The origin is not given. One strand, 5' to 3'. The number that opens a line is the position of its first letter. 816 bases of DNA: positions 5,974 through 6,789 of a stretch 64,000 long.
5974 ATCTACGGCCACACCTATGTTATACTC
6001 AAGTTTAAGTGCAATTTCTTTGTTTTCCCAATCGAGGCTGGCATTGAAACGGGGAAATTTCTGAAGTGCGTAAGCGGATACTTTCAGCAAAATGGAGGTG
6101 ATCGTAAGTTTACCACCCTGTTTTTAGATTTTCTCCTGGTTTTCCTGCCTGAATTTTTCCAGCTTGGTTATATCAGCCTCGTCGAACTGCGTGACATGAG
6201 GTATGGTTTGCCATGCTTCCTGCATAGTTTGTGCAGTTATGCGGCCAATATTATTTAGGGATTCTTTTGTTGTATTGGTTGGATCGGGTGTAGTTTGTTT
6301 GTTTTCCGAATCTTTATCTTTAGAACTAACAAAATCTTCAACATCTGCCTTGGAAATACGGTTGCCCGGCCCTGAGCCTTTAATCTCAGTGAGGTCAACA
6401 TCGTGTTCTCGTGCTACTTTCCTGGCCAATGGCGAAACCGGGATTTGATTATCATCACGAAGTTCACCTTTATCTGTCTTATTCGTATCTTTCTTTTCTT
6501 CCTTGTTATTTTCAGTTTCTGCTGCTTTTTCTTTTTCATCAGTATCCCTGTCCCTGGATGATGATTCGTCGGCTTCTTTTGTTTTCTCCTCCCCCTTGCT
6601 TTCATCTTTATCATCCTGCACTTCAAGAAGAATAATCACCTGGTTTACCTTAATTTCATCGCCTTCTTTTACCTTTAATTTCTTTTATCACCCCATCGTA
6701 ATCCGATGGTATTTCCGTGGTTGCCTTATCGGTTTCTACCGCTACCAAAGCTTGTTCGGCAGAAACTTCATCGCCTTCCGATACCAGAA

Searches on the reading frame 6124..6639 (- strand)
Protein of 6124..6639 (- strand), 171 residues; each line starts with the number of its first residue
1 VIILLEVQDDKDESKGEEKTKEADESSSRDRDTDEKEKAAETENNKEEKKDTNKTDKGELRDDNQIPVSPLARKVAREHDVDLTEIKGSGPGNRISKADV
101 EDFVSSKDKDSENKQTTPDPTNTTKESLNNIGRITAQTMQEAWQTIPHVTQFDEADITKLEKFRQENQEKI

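Call 46: search_protein_families(library=pfam, proteins=[window:6124-6639:-], max_evalue=0.01)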
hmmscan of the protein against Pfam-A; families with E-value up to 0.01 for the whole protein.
window:6124-6639:- (171 aa): 2 families
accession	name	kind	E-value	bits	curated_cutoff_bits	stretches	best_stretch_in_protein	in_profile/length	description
PF02817.22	E3_binding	-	2.2e-15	57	23.7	1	67-101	2-36/36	e3 binding domain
PF00198.28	2-oxoacid_dh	-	4.1e-09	36.7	23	1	122-170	3-51/232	2-oxoacid dehydrogenases acyltransferase (catalytic domain)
